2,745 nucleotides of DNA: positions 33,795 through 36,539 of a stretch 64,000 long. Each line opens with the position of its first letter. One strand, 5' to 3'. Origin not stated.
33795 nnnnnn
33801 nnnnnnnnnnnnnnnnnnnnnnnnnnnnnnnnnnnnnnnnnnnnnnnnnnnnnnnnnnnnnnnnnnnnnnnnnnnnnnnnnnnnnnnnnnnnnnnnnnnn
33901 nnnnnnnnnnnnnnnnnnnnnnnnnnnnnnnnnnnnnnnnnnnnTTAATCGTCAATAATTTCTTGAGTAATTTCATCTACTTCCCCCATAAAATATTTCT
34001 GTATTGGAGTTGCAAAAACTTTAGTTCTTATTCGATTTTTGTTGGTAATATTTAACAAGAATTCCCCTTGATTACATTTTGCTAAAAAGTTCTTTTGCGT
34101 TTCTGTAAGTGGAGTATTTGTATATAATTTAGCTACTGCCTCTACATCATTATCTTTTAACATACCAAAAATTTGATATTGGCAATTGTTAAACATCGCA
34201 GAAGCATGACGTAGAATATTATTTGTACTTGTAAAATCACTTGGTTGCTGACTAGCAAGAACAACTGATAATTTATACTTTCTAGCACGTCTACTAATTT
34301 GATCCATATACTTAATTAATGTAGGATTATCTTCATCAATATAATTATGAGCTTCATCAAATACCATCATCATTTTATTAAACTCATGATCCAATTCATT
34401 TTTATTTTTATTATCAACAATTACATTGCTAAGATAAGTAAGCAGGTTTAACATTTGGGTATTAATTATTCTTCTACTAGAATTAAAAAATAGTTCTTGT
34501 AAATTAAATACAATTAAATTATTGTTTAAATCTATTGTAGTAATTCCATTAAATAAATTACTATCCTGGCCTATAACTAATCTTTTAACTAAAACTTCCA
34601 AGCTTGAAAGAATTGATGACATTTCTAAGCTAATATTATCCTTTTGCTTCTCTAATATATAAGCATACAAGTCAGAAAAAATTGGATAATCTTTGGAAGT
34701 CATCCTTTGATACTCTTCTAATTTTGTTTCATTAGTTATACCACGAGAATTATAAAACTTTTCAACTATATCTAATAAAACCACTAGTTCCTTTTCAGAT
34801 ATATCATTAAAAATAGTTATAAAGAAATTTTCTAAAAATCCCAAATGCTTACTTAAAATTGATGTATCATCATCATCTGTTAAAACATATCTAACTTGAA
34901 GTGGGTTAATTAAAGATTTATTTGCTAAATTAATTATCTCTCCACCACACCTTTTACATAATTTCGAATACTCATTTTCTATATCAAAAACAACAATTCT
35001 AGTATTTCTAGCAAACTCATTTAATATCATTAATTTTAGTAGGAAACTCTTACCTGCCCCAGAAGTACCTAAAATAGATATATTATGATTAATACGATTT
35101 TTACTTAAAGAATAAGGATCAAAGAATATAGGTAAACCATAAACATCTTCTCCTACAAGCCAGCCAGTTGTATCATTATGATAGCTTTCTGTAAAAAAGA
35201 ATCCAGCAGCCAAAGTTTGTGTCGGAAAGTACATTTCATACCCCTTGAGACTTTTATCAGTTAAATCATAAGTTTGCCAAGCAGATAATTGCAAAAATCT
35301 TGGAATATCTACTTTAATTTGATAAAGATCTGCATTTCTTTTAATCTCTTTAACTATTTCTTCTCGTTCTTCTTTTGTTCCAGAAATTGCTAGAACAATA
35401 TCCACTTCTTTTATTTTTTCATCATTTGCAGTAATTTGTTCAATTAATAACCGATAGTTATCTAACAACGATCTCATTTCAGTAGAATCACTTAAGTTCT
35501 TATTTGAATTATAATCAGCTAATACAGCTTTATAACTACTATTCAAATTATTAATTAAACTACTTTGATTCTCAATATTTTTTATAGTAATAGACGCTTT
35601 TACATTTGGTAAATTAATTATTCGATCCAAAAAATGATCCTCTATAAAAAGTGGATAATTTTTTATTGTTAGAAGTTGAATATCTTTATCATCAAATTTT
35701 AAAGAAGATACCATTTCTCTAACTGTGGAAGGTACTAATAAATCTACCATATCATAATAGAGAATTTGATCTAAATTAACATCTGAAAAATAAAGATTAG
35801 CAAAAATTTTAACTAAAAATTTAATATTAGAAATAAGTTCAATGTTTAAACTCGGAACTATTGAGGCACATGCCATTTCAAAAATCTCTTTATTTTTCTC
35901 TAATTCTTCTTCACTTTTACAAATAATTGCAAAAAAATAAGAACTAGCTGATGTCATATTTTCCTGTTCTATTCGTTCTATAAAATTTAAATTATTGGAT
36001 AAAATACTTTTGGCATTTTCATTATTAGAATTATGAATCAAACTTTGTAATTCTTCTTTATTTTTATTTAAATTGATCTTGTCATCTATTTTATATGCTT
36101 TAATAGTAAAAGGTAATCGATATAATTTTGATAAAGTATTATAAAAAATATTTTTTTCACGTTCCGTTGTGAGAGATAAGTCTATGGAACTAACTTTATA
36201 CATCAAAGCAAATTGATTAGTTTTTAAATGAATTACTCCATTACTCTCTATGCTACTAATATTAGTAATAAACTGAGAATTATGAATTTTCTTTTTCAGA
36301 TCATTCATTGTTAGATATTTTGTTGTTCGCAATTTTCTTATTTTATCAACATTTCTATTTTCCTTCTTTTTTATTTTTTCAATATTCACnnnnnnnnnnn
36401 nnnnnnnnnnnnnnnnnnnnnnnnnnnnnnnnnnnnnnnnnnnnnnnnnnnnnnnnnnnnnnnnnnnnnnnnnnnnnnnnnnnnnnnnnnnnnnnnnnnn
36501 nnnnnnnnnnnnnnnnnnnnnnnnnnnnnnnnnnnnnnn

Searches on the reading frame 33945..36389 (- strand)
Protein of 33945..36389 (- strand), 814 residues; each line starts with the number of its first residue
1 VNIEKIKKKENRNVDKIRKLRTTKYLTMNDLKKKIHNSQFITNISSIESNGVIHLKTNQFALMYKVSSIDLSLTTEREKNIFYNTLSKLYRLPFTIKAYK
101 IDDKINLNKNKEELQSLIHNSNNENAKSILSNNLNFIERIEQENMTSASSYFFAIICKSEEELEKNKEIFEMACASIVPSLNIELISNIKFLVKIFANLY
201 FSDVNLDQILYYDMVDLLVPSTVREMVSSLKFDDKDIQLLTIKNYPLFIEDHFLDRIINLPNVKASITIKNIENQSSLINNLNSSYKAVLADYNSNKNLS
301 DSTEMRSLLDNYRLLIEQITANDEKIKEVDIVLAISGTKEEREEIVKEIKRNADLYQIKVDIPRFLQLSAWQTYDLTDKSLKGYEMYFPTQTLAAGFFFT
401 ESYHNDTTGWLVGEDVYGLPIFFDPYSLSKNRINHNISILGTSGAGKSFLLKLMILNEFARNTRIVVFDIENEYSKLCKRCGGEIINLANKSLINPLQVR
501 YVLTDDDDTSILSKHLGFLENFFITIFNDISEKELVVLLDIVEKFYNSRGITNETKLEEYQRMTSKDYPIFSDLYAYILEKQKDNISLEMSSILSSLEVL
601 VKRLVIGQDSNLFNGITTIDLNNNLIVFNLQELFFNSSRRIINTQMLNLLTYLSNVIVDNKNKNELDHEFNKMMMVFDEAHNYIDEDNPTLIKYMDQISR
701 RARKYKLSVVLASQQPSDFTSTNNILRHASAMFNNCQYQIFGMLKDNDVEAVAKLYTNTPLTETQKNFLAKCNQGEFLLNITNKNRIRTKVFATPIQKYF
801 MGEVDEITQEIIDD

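Call 48: search_protein_families(library=pfam, proteins=[window:33945-36389:-], max_evalue=0.0001)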
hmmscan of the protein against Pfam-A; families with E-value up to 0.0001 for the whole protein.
window:33945-36389:- (814 aa): 3 families
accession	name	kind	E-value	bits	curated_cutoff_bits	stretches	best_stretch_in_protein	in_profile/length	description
PF19044.6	P-loop_TraG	-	3.5e-12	46.1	25.8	1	413-774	5-347/413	TraG P-loop domain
PF01935.23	DUF87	-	3.5e-10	40.8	23.2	1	428-567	16-135/220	Helicase HerA, central domain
PF12846.13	AAA_10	-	1.2e-06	28.2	27.5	1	434-722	21-289/362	AAA-like domain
